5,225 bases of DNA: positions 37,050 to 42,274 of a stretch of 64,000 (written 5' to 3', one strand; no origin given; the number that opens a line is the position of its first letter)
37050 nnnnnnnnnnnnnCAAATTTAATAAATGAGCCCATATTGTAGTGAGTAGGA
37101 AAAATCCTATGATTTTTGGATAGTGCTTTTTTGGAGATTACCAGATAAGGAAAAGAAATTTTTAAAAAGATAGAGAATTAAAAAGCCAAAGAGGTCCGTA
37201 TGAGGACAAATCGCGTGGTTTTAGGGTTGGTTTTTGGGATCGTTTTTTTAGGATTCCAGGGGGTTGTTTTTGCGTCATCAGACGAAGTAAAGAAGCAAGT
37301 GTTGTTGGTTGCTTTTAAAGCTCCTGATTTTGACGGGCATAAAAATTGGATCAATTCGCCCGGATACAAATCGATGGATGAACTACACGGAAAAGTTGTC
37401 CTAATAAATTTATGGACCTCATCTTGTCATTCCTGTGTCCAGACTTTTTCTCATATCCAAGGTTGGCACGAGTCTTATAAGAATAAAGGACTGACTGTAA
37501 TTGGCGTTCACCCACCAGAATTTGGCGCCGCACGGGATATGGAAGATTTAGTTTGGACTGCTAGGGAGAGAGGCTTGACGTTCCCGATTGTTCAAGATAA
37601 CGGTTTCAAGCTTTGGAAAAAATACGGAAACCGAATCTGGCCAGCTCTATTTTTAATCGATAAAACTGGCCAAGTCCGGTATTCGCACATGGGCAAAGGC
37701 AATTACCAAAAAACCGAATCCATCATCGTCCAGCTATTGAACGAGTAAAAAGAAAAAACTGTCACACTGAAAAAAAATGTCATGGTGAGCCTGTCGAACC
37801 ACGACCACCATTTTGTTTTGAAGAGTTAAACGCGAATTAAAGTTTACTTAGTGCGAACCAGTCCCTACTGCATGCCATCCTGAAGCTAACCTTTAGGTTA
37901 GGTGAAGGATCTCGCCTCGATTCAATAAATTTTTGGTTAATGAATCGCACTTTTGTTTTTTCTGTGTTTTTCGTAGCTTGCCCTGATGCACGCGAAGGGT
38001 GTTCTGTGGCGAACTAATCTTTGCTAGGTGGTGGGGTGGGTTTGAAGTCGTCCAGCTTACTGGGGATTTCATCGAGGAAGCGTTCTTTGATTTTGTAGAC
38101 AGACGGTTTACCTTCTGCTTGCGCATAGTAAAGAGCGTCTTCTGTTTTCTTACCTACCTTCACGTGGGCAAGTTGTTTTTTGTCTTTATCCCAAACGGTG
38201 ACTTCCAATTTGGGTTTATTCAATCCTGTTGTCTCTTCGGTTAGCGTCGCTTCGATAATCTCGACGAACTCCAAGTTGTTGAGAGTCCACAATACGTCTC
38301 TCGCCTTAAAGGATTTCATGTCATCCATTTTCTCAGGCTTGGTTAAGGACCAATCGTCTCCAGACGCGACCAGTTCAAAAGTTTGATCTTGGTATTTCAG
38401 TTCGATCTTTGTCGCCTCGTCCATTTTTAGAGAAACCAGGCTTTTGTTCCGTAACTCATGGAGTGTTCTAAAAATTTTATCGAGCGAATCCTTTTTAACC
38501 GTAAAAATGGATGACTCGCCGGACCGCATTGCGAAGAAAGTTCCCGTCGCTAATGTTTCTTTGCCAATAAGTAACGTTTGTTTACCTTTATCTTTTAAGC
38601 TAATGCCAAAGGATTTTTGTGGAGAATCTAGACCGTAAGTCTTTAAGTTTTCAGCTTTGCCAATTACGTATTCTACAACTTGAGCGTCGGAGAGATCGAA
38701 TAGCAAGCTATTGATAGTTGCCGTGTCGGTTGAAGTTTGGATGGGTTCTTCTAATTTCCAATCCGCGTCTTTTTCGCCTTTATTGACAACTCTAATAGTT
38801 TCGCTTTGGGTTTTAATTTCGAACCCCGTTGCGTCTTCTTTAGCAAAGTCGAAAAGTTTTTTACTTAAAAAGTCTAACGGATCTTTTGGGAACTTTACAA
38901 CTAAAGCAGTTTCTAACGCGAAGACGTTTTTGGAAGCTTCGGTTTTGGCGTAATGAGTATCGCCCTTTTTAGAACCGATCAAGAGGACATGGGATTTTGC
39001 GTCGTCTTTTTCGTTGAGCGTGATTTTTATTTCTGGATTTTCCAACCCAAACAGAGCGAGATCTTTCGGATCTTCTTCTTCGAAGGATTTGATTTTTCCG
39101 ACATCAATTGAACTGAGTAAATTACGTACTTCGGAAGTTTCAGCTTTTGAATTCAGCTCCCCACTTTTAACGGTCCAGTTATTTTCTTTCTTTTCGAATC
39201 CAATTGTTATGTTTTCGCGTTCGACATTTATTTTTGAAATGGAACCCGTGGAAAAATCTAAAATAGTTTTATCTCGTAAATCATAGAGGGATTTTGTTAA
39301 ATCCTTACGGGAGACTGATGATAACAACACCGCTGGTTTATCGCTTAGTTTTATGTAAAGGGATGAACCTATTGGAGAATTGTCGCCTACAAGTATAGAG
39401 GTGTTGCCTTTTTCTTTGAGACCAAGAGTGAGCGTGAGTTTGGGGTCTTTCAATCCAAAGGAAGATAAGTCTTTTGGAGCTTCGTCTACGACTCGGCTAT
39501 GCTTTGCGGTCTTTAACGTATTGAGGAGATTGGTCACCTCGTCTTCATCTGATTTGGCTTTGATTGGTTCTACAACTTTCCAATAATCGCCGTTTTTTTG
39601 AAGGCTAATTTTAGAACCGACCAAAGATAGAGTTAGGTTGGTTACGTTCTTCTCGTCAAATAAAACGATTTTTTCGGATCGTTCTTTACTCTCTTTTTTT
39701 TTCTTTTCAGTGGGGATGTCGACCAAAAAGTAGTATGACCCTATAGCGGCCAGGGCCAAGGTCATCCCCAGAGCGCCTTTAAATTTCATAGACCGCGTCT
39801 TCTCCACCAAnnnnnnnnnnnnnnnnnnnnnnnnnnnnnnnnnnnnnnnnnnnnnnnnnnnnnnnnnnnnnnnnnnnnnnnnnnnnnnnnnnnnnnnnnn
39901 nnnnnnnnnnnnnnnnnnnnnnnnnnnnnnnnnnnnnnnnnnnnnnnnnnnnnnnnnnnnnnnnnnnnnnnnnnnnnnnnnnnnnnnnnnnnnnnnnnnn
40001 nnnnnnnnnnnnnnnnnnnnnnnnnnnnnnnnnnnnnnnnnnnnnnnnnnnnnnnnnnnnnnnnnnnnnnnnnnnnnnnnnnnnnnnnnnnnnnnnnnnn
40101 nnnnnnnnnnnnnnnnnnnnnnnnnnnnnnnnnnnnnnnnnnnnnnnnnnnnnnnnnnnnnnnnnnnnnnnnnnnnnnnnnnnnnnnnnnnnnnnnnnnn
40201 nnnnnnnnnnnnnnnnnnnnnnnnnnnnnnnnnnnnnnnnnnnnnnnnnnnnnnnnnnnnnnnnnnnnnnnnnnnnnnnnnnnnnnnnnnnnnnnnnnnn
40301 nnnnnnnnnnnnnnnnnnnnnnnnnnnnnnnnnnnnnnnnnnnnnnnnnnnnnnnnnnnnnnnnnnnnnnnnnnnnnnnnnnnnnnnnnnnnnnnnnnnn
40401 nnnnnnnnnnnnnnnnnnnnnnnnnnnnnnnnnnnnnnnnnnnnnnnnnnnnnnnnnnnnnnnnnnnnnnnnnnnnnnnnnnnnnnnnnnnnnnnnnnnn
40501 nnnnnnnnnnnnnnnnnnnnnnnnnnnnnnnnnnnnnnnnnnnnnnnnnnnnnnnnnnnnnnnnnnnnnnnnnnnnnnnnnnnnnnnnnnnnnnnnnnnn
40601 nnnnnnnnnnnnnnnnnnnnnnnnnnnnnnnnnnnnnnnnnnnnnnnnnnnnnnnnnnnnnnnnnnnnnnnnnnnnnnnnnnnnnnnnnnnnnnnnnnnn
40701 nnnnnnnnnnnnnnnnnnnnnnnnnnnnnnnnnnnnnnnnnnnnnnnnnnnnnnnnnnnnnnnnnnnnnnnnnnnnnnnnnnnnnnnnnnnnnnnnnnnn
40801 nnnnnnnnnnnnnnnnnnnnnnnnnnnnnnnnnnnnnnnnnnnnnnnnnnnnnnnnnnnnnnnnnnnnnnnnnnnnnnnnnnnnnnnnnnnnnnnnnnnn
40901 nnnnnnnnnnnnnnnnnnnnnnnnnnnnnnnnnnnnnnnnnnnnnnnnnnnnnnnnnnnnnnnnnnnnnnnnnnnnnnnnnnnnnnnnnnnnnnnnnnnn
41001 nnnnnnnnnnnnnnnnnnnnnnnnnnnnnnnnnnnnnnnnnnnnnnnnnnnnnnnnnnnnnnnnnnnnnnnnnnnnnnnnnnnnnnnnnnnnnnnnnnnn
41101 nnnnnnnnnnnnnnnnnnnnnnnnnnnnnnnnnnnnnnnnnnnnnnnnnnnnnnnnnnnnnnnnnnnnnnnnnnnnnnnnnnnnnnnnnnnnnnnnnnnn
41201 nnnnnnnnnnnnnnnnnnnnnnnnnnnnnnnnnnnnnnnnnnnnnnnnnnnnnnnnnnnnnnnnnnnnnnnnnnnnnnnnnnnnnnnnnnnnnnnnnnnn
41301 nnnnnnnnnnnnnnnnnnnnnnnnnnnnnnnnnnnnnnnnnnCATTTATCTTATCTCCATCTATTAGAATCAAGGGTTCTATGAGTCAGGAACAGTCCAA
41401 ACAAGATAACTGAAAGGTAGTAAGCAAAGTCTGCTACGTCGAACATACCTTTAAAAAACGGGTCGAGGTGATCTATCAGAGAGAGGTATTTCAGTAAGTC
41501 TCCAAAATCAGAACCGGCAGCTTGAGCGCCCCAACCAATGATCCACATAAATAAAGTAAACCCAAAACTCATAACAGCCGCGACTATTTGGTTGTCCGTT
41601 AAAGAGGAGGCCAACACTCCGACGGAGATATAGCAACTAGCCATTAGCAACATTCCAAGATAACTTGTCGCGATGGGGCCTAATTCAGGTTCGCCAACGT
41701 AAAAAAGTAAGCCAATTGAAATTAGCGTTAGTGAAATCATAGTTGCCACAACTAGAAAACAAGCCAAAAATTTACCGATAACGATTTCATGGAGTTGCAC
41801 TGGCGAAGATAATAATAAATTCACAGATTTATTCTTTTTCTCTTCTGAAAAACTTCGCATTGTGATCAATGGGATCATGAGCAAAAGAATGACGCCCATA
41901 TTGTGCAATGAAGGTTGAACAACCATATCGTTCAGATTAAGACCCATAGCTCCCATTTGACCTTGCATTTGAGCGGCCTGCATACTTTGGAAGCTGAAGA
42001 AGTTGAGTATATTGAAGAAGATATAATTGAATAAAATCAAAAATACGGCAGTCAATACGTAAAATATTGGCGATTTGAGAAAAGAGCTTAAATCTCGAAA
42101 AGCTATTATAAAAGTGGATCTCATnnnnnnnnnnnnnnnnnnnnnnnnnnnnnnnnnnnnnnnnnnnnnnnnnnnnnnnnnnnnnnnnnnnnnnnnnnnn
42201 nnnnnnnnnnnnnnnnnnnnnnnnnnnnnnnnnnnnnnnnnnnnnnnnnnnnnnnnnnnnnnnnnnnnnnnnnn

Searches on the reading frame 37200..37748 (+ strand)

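Call 9: search_protein_families(library=pfam, proteins=[window:37200-37748:+], max_evalue=0.001)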
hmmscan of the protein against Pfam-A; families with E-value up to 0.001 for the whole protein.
window:37200-37748:+ (182 aa): 4 families
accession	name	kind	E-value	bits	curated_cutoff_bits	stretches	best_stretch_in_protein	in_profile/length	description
PF00578.27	AhpC-TSA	-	8.3e-15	55.3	26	1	40-161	4-123/124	AhpC/TSA family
PF08534.16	Redoxin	-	2.7e-12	47.1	26.6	1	55-177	19-145/148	Redoxin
PF13905.12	Thioredoxin_8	-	2.7e-08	34.5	27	1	64-159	1-94/94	Thioredoxin-like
PF00255.25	GSHPx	-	6.6e-05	22.9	27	1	57-115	14-71/108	Glutathione peroxidase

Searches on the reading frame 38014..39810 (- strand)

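Call 9: search_protein_families(library=pfam, proteins=[window:38014-39810:-], max_evalue=0.001)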
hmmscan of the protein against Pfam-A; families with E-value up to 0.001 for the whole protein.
window:38014-39810:- (598 aa): 1 family
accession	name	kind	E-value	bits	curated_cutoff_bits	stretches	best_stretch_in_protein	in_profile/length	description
PF14238.11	DUF4340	-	8.4e-87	290.6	25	4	77-241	1-165/183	Domain of unknown function (DUF4340)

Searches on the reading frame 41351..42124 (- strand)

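Call 9: search_protein_families(library=pfam, proteins=[window:41351-42124:-], max_evalue=0.001)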
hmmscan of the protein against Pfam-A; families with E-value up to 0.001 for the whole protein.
window:41351-42124:- (257 aa): 5 families
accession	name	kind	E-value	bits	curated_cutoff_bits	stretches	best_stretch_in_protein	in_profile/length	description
PF12679.13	ABC2_membrane_2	-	1e-17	64.8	27.2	1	7-196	3-198/283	ABC-2 family transporter protein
PF12698.13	ABC2_membrane_3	-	9.7e-12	45.1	31.6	1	77-217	169-305/347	ABC-2 family transporter protein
PF13346.12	ABC2_membrane_5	-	1.7e-08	34.7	25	1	70-196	32-161/205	ABC-2 family transporter protein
PF01061.29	ABC2_membrane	-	7.3e-06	26.1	26.9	1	4-195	3-175/211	ABC-2 type transporter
PF12730.13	ABC2_membrane_4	-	1.8e-05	25.2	27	1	27-191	15-177/179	ABC-2 family transporter protein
